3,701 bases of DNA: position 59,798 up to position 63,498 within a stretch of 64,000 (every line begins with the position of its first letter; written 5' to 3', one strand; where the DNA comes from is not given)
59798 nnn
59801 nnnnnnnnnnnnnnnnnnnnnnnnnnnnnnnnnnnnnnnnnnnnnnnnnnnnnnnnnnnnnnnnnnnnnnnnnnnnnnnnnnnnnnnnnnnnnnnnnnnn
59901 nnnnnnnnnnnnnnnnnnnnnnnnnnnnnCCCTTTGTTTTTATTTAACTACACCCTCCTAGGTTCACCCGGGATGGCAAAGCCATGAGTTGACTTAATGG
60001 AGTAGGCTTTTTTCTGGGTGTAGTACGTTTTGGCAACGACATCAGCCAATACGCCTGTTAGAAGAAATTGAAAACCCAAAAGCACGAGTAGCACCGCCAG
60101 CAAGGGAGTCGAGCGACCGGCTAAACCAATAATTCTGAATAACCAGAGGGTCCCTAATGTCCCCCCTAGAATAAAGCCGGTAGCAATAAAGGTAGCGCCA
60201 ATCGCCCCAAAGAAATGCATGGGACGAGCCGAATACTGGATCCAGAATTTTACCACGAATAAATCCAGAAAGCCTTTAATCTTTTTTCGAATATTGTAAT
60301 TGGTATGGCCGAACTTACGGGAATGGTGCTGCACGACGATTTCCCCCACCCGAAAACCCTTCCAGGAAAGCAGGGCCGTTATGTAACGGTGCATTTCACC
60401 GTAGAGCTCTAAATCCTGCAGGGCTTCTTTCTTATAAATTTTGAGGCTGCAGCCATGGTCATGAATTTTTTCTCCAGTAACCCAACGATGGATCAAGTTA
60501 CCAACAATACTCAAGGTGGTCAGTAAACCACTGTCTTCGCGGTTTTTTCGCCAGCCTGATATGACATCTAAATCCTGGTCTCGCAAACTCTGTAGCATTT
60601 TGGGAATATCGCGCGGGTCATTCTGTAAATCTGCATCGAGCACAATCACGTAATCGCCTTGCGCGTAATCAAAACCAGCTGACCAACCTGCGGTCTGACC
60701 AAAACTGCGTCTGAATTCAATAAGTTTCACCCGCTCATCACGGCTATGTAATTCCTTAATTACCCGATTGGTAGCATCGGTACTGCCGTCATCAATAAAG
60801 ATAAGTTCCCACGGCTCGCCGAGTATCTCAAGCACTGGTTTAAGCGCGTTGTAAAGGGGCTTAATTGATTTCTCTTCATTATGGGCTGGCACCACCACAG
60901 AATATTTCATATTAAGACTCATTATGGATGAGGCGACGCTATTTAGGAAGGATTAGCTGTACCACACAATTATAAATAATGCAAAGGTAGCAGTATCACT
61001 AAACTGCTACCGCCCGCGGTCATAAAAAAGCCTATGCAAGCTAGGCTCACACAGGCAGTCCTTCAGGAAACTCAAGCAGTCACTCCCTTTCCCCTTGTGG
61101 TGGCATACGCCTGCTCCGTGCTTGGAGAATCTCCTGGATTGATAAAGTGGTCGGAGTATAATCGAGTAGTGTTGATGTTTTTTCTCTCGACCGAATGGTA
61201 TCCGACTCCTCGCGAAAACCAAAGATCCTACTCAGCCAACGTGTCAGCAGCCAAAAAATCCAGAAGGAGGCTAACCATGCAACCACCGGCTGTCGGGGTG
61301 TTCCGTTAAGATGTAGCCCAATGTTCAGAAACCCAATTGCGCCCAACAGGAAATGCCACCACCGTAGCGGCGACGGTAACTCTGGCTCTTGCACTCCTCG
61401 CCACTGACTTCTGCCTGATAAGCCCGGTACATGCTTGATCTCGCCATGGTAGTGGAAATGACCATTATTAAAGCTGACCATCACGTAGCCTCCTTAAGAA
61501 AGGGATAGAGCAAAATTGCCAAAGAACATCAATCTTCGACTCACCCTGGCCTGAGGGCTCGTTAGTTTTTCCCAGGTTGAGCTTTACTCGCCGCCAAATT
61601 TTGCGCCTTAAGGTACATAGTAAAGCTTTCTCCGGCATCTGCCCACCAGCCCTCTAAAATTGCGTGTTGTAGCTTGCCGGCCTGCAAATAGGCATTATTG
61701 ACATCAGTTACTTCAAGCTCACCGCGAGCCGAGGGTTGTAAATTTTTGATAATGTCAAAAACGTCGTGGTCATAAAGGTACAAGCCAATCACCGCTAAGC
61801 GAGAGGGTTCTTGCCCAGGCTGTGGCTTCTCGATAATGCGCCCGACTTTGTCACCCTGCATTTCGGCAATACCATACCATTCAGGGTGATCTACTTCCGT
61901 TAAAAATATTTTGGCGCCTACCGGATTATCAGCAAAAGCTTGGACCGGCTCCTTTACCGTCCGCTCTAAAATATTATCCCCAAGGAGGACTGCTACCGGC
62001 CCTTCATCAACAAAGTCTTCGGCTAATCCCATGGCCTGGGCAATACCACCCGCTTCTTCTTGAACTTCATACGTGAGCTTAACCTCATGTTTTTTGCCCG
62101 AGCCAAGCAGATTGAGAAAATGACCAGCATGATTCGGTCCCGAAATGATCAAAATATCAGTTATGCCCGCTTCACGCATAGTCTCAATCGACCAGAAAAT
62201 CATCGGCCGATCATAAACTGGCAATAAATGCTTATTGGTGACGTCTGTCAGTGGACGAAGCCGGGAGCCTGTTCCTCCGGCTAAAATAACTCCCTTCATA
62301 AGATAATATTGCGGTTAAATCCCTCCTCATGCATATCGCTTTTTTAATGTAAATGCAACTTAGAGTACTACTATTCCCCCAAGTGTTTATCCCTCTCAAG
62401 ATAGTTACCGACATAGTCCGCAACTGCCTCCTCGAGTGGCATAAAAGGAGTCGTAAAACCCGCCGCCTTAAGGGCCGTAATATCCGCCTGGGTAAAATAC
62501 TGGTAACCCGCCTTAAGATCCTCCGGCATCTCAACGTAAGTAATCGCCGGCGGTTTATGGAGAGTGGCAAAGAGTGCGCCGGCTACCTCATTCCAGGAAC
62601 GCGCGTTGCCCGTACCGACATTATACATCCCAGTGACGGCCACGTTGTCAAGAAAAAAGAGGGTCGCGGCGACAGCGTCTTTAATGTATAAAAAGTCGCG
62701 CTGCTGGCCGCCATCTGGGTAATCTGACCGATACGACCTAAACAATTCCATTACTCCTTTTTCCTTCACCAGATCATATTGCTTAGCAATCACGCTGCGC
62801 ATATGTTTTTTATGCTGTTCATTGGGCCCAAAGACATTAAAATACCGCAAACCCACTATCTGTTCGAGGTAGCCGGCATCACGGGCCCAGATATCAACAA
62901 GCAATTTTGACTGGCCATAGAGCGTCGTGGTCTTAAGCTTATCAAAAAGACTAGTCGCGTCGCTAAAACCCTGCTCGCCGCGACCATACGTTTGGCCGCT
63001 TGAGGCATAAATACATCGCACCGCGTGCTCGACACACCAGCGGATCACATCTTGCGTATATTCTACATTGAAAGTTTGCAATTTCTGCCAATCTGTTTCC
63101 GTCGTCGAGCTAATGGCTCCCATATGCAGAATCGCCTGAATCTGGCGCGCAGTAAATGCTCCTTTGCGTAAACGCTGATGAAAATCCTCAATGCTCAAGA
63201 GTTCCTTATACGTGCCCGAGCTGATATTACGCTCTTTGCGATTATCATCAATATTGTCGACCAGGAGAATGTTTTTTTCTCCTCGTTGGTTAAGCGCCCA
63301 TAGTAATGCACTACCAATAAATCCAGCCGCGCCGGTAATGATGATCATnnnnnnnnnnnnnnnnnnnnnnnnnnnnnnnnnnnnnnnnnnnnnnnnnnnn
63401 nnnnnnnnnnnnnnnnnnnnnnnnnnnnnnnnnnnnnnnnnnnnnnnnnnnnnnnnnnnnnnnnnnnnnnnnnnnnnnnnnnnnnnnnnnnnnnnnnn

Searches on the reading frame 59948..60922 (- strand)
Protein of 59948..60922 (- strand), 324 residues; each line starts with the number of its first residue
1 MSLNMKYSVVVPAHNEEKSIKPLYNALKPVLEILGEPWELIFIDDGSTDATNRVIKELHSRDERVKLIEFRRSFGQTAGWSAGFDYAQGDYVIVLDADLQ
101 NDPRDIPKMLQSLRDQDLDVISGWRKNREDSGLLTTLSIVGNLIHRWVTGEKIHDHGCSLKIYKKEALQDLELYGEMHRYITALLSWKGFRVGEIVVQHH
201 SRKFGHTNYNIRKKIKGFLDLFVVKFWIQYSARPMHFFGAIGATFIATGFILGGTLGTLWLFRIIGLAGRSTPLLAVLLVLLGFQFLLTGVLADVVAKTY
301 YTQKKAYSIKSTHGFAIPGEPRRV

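Call 22: search_protein_families(library=pfam, proteins=[window:59948-60922:-], max_evalue=0.01)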
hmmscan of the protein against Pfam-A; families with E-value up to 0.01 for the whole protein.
window:59948-60922:- (324 aa): 5 families
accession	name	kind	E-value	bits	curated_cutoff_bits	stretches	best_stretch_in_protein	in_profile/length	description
PF00535.33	Glycos_transf_2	-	2.4e-34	119.1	23.3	1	8-171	1-167/168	Glycosyl transferase family 2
PF10111.15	Glyco_tranf_2_2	-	1.5e-08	34.9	27.3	1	8-111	1-104/276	Glycosyltransferase like family 2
PF13641.12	Glyco_tranf_2_3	-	1e-05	26.1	27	1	7-129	3-127/230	Glycosyltransferase like family 2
PF13506.12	Glyco_transf_21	-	0.0027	17.6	21.7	1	83-140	25-82/174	Glycosyl transferase family 21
PF13704.12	Glyco_tranf_2_4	-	0.0047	17.8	27.5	1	40-98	22-81/98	Glycosyl transferase family 2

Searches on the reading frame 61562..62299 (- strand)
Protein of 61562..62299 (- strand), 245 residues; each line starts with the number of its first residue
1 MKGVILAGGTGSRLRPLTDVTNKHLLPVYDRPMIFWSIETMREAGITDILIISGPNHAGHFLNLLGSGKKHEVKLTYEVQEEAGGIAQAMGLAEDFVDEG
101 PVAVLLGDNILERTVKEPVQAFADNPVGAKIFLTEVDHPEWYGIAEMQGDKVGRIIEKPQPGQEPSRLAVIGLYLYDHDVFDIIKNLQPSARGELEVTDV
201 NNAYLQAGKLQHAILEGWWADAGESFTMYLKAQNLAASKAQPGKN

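Call 25: search_protein_families(library=pfam, proteins=[window:61562-62299:-], max_evalue=0.001)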
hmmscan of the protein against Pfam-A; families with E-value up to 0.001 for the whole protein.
window:61562-62299:- (245 aa): 2 families
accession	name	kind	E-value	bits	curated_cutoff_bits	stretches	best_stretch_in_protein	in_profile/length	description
PF00483.29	NTP_transferase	-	1.1e-50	173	21.2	1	2-233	1-239/245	Nucleotidyl transferase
PF12804.13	NTP_transf_3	-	4.6e-11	43.6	27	1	3-126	1-115/160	MobA-like NTP transferase domain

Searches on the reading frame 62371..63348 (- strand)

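Call 25: search_protein_families(library=pfam, proteins=[window:62371-63348:-], max_evalue=0.001)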
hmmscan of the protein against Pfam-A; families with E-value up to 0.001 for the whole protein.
window:62371-63348:- (325 aa): 6 families
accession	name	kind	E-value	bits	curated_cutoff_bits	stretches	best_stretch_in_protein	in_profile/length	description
PF01370.27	Epimerase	-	3.1e-37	128.7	20.9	1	2-245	1-240/240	NAD dependent epimerase/dehydratase family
PF16363.11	GDP_Man_Dehyd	-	3.4e-13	50.2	27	1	3-264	1-267/332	GDP-mannose 4,6 dehydratase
PF01073.25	3Beta_HSD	-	3.9e-10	39.7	22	1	3-180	1-189/280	3-beta hydroxysteroid dehydrogenase/isomerase family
PF04321.23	RmlD_sub_bind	-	1.3e-06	28.1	27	1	2-187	3-163/287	RmlD substrate binding domain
PF07993.18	NAD_binding_4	-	4.5e-06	26.5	20.1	0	67-128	86-148/258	Male sterility protein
PF02719.21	Polysacc_synt_2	-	0.00013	21.7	20.2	1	2-113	1-123/293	Polysaccharide biosynthesis protein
